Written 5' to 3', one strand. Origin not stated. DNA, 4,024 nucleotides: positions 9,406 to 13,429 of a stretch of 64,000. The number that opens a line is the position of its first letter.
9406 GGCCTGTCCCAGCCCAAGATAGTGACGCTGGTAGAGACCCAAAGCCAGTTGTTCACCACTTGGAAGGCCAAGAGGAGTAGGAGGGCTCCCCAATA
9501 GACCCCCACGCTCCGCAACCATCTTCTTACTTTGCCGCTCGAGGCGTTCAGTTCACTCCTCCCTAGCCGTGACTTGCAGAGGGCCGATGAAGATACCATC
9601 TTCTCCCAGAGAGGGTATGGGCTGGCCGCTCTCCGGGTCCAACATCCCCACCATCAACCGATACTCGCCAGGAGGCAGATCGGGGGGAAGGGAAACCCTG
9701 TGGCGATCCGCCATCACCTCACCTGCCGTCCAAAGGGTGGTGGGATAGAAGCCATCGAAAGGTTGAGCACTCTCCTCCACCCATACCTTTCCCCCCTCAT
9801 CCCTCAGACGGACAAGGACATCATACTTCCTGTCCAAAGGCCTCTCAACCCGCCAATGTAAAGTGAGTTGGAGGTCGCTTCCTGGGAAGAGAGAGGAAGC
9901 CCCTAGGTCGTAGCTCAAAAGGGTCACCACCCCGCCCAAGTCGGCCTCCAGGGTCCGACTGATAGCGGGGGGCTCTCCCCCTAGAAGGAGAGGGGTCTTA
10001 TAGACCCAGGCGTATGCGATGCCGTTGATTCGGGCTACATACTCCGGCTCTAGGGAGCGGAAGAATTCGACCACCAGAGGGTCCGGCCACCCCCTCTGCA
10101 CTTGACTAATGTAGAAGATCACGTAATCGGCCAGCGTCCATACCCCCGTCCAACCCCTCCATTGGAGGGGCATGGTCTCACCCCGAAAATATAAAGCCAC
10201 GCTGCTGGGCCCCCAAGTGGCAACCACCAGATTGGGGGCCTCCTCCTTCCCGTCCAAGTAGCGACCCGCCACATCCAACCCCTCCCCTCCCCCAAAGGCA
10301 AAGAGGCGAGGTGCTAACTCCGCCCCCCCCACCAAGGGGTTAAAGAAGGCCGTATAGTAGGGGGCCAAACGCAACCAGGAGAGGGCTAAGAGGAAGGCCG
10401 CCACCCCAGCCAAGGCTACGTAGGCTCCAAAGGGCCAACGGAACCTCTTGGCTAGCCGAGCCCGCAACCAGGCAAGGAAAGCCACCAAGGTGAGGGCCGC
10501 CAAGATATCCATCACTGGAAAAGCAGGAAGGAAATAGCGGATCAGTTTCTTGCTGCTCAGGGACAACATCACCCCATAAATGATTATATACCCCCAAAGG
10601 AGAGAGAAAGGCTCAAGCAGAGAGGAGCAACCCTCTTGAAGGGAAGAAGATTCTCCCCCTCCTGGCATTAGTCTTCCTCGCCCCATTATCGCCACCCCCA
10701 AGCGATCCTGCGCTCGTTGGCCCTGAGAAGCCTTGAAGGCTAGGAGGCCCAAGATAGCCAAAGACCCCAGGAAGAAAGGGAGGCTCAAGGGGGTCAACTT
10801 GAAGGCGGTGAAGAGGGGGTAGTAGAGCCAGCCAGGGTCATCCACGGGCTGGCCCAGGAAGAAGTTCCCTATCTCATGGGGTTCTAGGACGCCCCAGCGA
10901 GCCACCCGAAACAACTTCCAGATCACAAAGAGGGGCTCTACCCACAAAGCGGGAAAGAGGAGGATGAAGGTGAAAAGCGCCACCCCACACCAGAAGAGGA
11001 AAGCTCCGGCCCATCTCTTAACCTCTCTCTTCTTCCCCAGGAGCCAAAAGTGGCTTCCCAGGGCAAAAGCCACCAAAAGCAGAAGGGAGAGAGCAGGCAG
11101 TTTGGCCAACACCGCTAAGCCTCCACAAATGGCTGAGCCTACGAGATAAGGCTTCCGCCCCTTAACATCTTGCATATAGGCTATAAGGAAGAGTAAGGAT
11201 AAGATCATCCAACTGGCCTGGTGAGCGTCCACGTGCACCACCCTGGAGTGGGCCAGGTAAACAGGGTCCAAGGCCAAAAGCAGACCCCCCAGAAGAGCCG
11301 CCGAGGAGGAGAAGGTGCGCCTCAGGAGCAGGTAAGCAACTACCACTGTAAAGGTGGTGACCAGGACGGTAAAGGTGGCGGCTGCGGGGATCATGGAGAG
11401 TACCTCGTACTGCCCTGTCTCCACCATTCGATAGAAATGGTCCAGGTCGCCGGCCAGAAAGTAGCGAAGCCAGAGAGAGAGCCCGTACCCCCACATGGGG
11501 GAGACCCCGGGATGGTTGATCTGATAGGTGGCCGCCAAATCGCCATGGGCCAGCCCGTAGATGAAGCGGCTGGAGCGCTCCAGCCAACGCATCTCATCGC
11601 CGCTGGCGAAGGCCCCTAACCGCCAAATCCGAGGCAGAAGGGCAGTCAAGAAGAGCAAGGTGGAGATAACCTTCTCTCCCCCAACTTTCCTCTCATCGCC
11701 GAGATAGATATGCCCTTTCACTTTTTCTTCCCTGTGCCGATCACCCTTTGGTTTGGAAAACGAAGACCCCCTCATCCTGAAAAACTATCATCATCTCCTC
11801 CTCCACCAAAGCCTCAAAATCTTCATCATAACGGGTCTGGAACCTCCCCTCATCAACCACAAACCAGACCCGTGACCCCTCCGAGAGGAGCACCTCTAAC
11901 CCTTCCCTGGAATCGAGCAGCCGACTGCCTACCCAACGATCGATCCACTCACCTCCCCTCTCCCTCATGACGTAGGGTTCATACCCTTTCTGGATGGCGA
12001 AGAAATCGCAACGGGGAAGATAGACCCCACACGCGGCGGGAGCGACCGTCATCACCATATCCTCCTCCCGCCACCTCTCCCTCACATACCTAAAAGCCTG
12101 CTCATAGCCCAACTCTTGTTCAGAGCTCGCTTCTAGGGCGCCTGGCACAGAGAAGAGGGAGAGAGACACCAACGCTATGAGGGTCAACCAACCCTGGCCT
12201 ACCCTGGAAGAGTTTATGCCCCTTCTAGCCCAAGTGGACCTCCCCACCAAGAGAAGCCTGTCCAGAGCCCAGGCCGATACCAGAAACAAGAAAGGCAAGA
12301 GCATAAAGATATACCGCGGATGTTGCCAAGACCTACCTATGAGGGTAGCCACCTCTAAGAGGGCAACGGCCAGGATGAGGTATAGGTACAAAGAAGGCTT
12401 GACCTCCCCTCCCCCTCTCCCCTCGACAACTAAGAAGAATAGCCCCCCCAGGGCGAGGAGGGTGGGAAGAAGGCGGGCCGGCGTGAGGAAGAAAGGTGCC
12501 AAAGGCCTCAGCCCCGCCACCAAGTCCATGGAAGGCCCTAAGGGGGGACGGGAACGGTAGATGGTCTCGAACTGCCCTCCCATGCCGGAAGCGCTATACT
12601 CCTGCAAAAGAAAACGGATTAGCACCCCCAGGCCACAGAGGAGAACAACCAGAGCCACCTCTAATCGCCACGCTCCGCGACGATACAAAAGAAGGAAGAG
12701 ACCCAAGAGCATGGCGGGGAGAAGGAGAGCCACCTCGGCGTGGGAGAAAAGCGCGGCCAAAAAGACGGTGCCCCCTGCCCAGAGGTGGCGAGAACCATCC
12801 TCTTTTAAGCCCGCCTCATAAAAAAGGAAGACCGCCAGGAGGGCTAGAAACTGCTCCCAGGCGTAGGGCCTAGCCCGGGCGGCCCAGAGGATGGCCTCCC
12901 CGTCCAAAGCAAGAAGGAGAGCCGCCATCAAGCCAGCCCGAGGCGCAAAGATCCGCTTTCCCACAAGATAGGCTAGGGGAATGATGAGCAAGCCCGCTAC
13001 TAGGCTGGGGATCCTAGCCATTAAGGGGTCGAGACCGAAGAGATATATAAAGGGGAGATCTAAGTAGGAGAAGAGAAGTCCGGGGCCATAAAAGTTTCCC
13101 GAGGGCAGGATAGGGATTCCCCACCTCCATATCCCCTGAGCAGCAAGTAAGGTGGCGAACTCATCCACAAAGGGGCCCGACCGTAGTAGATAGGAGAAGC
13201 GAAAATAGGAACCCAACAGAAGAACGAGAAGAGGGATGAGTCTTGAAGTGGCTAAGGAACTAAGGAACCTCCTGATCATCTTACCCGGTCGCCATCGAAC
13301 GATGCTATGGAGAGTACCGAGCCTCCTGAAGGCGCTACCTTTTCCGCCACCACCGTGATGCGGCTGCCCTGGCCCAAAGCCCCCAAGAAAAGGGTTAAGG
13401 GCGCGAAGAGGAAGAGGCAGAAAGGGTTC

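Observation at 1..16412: Tandem array of six GT-C membrane glycosyltransferases, most with a repeated extracytoplasmic Ig-like module, co-transcribed with a polyprenol-P-sugar synthase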

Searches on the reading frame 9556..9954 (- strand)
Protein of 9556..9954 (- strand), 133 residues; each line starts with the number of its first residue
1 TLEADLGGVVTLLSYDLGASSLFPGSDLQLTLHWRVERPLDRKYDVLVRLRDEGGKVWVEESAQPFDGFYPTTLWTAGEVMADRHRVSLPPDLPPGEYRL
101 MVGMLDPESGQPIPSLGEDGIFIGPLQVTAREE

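Call 10: search_protein_families(library=pfam, proteins=[window:9556-9954:-], max_evalue=10)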
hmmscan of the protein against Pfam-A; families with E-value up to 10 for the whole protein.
seq(133 aa): 4 families
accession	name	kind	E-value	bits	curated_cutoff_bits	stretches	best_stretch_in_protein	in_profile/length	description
PF21226.3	MalQ_N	-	0.027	15.3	24.1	1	43-102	22-76/91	MalQ N-terminal beta sandwich domain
PF16116.10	DUF4832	-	0.081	13.1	29.2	1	44-110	142-203/216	Domain of unknown function (DUF4832)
PF14524.12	Wzt_C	-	0.1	13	30.4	1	21-107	27-108/143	Wzt C-terminal domain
PF09608.15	Alph_Pro_TM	-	0.18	12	24.5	0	84-102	150-168/227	Putative transmembrane protein (Alph_Pro_TM)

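Call 13: search_solved_structures(query=A1, max_evalue=10, show_alignments=2)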
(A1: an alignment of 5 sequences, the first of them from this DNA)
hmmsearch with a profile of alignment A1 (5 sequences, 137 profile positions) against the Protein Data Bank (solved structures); distinct sequences matched with E-value up to 10: 5.
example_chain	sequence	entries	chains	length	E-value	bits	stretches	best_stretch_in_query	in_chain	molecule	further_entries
2n03_A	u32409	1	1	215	0.094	15.8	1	103-135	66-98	Plectin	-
4kkp_A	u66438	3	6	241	0.15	15.2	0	19-61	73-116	RbmA protein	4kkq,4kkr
4be5_A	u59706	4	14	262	0.19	14.8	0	19-61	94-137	RBMA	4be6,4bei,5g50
5x6a_A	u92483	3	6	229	1.6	11.8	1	66-110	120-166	Endoglucanase, putative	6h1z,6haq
6ha5_A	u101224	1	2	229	1.6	11.8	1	66-110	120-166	Endoglucanase, putative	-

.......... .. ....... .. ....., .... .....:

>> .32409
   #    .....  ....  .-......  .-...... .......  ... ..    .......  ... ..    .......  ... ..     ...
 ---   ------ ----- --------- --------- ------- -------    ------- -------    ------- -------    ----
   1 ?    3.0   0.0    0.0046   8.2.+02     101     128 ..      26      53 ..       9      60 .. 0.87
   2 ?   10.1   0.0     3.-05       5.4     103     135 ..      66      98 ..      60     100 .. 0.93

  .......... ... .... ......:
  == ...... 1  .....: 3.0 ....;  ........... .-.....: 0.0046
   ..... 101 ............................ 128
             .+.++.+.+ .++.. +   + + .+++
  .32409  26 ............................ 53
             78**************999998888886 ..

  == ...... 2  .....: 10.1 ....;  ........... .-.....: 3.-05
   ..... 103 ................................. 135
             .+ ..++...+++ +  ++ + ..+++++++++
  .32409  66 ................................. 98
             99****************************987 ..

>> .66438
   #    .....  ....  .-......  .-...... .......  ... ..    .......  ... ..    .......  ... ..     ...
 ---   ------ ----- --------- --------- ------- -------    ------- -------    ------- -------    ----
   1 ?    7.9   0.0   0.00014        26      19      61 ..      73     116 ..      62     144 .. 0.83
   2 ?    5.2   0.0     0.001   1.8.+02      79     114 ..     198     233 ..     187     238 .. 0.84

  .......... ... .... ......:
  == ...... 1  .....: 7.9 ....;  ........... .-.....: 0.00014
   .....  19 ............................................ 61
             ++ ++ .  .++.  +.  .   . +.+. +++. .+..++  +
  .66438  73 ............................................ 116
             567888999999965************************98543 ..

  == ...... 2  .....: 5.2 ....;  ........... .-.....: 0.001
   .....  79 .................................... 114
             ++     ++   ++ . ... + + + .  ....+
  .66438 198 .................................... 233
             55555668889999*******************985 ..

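Call 16: find_homologous_proteins(query=A1, max_evalue=0.001)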
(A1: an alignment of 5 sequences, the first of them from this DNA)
Query A1 (5 sequences) (133 aa, profile of the alignment): 294 proteins with E <= 0.001 among 3611 candidates; the best 120 are listed.
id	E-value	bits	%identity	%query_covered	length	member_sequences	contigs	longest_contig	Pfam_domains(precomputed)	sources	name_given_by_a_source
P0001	2.5e-58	214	40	96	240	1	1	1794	-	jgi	jgi:hypothetical protein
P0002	1.4e-53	198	42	97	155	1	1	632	-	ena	-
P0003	3.5e-53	197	41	85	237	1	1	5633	-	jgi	jgi:hypothetical protein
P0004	1.6e-52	195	48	65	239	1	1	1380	-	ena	-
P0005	9.2e-52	192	40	91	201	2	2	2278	-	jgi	jgi:hypothetical protein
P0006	3.6e-48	181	39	95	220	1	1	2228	-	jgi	jgi:hypothetical protein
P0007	8.7e-48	180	42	92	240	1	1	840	-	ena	-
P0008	1.1e-47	179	39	89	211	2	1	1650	-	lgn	-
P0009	1.7e-47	179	39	77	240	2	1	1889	-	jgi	jgi:hypothetical protein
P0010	9.1e-46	173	46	92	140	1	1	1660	-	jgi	jgi:hypothetical protein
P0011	1.1e-45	173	39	88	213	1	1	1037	PF16116.11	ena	-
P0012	5.8e-44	167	42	95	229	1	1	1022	PF21226.5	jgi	jgi:hypothetical protein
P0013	1.5e-43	166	40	83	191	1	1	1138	-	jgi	jgi:hypothetical protein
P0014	1.9e-43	166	38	95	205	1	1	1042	-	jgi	jgi:hypothetical protein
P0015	3.3e-43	165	36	92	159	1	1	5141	-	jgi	jgi:hypothetical protein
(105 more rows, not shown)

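Call 29: search_protein_representatives(alignment_id=A1)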
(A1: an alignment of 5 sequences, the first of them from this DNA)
Query: 5 sequences, 137 profile positions. Proteins with E-value up to 0.001 (for the whole library): 28543; up to 1e-10: 19513; up to 1e-30: 5672. The best 150 are listed.
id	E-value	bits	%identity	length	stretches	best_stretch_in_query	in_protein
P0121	1.5e-111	384.4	-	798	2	1-137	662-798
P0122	5.4e-111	382.6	-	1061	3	1-134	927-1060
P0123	2.9e-109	377.0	-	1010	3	1-131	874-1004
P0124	1.3e-106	368.4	-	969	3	2-134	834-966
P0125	2.8e-102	354.4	-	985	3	1-134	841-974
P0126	3.4e-101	350.9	-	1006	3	2-135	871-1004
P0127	5.5e-101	350.2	-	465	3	2-133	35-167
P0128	6.1e-101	350.0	-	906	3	2-136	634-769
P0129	9.1e-101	349.5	-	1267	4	4-135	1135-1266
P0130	2.8e-99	344.7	-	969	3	1-136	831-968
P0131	1.0e-98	342.9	-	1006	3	2-134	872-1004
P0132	1.2e-98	342.6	-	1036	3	4-136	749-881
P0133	2.6e-98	341.5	-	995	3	1-134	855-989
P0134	5.1e-98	340.6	-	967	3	2-135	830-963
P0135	7.2e-97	336.8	-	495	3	2-131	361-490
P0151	5.4e-92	321.0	-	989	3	3-135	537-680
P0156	5.2e-91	317.9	-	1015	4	1-136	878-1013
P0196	2.1e-83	293.2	-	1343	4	6-134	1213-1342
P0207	1.4e-82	290.6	-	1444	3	1-125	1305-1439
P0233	4.0e-80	282.6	-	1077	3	4-136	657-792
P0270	1.1e-77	274.7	-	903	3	2-136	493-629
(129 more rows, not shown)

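Call 32: search_protein_families(library=pfam, proteins=[P0122, P0129, P0132, P0151, P0196, P0207, P0233, P0270], max_evalue=0.01)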
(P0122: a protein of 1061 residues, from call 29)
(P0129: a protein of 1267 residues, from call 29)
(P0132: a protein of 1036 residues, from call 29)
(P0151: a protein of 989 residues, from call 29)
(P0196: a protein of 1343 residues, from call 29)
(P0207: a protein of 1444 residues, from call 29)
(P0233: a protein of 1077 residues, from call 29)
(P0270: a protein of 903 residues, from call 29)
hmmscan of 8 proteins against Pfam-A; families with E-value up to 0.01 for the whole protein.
P0122 (1061 aa): 1 family
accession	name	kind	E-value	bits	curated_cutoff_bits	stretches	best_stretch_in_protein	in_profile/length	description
PF13231.12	PMT_2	-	1.3e-08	35.7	26.1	1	88-233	2-132/160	Dolichyl-phosphate-mannose-protein mannosyltransferase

P0129 (1267 aa): 2 families
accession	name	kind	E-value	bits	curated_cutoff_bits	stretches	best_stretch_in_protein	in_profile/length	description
PF10131.15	PTPS_related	-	9.9e-08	31.3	26.4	1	93-274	1-169/621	6-pyruvoyl-tetrahydropterin synthase related domain; membrane protein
PF13231.12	PMT_2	-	9.5e-07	29.6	26.1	1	99-229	5-132/160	Dolichyl-phosphate-mannose-protein mannosyltransferase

P0132 (1036 aa): 3 families
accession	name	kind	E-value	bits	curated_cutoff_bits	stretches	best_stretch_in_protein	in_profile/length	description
PF11028.14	TMEM260-like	-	1.8e-32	113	24.2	1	44-214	1-169/179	Protein O-mannosyl-transferase TMEM260-like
PF13231.12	PMT_2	-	6.1e-05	23.7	26.1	1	64-154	4-92/160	Dolichyl-phosphate-mannose-protein mannosyltransferase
PF16116.10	DUF4832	-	0.0049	17.1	29.2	0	596-675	121-195/216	Domain of unknown function (DUF4832)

P0151 (989 aa): 2 families
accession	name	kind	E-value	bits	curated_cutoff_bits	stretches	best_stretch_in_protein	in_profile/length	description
PF13231.12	PMT_2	-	4.3e-11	43.7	26.1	1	62-225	2-157/160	Dolichyl-phosphate-mannose-protein mannosyltransferase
PF14524.12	Wzt_C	-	0.0014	19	30.4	0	875-964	23-109/143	Wzt C-terminal domain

P0196 (1343 aa): 2 families
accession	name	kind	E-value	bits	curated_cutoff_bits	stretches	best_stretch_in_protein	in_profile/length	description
PF10131.15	PTPS_related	-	7.1e-12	45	26.4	1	76-395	1-304/621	6-pyruvoyl-tetrahydropterin synthase related domain; membrane protein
PF10633.15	NPCBM_assoc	-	0.00063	20.3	24.4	0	728-754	47-73/78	NPCBM-associated, NEW3 domain of alpha-galactosidase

P0207 (1444 aa): 2 families
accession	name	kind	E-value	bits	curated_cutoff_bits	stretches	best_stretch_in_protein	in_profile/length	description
PF10131.15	PTPS_related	-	0.00027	20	26.4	1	113-249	1-137/621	6-pyruvoyl-tetrahydropterin synthase related domain; membrane protein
PF09586.16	YfhO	-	0.00091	18.1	28.5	0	881-924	787-829/835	Bacterial membrane protein YfhO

P0233 (1077 aa): 1 family
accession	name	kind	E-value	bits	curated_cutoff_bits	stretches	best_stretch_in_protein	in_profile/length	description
PF11028.14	TMEM260-like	-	2.2e-35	122.5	24.2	1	172-333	1-169/179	Protein O-mannosyl-transferase TMEM260-like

P0270 (903 aa): 1 family
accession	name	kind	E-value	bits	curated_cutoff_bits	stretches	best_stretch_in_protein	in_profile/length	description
PF11028.14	TMEM260-like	-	5.3e-35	121.2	24.2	1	16-176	1-169/179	Protein O-mannosyl-transferase TMEM260-like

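Call 63: list_cluster_members(proteins=[P0122, P0129, P0132, P0151, P0196, P0207, P0233, P0270, P0128, P0156])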
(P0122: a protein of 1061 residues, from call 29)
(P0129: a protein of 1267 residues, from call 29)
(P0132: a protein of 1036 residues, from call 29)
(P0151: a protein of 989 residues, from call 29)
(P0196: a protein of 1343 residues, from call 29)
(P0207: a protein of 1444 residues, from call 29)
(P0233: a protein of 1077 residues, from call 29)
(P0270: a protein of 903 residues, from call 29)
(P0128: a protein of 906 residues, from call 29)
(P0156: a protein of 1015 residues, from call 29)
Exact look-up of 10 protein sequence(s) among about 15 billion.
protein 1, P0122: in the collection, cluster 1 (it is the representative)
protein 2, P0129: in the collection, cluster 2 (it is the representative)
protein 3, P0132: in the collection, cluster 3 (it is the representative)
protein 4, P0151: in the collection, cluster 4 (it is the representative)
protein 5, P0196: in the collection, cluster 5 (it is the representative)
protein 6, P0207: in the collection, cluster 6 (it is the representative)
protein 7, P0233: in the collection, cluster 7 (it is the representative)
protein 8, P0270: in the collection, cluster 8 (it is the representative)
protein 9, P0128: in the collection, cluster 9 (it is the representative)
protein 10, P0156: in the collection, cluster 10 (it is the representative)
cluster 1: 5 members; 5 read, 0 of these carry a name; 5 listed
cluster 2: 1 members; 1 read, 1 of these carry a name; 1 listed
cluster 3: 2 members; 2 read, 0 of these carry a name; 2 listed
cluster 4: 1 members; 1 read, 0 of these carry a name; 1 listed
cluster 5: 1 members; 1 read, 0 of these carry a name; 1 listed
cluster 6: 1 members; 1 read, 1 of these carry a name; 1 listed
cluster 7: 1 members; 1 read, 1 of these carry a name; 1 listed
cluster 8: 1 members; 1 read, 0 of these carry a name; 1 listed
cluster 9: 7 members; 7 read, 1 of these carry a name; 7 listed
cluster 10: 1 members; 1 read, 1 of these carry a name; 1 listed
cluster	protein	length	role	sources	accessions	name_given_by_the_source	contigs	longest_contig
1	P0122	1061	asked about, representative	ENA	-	-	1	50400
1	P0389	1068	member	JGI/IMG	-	-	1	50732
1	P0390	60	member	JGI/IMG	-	-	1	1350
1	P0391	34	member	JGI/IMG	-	-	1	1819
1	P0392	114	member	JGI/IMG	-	-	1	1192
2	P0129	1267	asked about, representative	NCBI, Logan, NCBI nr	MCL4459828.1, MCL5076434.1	MAG: glycosyltransferase family 39 protein [Chloroflexi bacterium] | glycosyltransferase family 39 protein [Chloroflexota bacterium]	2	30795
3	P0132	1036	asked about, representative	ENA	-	-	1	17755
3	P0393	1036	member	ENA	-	-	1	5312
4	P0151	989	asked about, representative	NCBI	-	-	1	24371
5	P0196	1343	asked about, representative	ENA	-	-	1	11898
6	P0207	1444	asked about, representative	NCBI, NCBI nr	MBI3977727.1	MAG: hypothetical protein HY331_06035 [Chloroflexi bacterium] | hypothetical protein [Chloroflexota bacterium]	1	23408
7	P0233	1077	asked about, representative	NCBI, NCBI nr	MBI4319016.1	MAG: DUF2723 domain-containing protein [Chloroflexi bacterium] | DUF2723 domain-containing protein [Chloroflexota bacterium]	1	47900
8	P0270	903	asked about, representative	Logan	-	-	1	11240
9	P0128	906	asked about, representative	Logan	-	-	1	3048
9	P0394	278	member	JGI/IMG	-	Gpi18-like mannosyltransferase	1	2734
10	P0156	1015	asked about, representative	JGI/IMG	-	hypothetical protein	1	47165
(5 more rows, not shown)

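Call 90: search_protein_families(library=pfam, alignment_id=A6, max_evalue=0.001)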
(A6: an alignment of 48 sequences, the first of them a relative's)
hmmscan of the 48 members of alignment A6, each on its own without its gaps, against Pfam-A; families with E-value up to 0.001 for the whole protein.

A. member 1, P0122 (1061 aa): 1 family
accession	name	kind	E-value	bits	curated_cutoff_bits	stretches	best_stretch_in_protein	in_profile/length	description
PF13231.12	PMT_2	-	1.3e-08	35.7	26.1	1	88-233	2-132/160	Dolichyl-phosphate-mannose-protein mannosyltransferase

B. families by the number of members that match (of 48 scanned): 12 families
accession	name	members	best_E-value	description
PF13231.12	PMT_2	35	2.3e-21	Dolichyl-phosphate-mannose-protein mannosyltransferase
PF02366.24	PMT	12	1.8e-12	Dolichyl-phosphate-mannose-protein mannosyltransferase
PF10131.15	PTPS_related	9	5.8e-20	6-pyruvoyl-tetrahydropterin synthase related domain; membrane protein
PF11028.14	TMEM260-like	4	8.2e-30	Protein O-mannosyl-transferase TMEM260-like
PF02516.20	STT3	3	1.3e-05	Oligosaccharyl transferase STT3, N-terminal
PF09852.15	DUF2079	1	6.4e-75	Predicted membrane protein (DUF2079)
PF05048.19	NosD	1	4.6e-10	Periplasmic copper-binding protein (NosD)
PF02415.23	Chlam_PMP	1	9.9e-05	Chlamydia polymorphic membrane protein (Chlamydia_PMP) repeat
PF14524.12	Wzt_C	1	0.00021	Wzt C-terminal domain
PF09586.16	YfhO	1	0.00022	Bacterial membrane protein YfhO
PF02221.20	E1_DerP2_DerF2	1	0.00028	ML domain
PF20966.2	MASE6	1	0.00095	MASE6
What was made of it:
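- Sub-threshold Pfam Wzt_C hits appear on some copies (calls 10, 16, 32, 90). Nearly all of 48 full-length carriers sampled match a GT-C family (call 90). 12 of 48 module carriers match PMT and 4 match TMEM260-like (call 90). The same module is shared by enzymes of at least five different GT-C families, which presumably have different acceptors (calls 32, 90).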

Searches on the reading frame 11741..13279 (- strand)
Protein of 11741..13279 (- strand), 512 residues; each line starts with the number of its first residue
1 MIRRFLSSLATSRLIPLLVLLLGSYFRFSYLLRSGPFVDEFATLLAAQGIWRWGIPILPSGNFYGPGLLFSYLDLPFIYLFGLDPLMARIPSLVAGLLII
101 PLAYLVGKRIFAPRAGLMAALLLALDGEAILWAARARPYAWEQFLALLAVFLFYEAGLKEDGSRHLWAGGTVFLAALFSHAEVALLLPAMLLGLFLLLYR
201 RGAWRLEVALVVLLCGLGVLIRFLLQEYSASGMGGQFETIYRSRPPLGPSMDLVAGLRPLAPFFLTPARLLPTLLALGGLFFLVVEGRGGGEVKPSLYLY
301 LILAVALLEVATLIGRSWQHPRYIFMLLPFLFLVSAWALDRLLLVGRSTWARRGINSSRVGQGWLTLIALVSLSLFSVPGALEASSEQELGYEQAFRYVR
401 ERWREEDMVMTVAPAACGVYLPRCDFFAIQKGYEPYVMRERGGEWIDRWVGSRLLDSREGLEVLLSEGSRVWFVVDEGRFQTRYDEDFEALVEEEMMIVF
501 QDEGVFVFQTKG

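Call 8: search_protein_families(library=pfam, proteins=[window:11741-13279:-], max_evalue=0.01)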
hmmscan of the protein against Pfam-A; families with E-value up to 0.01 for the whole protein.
window:11741-13279:- (512 aa): 1 family
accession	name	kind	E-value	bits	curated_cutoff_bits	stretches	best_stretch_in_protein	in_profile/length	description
PF13231.12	PMT_2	-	5.8e-09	36.8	26.1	1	72-220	8-154/160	Dolichyl-phosphate-mannose-protein mannosyltransferase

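Call 11: search_protein_families(library=ncbifam, proteins=[window:11741-13279:-], max_evalue=0.01)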
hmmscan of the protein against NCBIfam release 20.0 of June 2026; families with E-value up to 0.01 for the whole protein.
window:11741-13279:- (512 aa): 2 families
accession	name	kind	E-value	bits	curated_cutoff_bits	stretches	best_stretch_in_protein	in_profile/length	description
TIGR04154.1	archaeo_STT3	subfamily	0.00014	20.3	450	1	92-228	102-231/831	oligosaccharyl transferase, archaeosortase A system-associated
TIGR03663.1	TIGR03663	subfamily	0.0022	17.1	126.25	1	64-199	51-181/435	flippase activity-associated protein Agl23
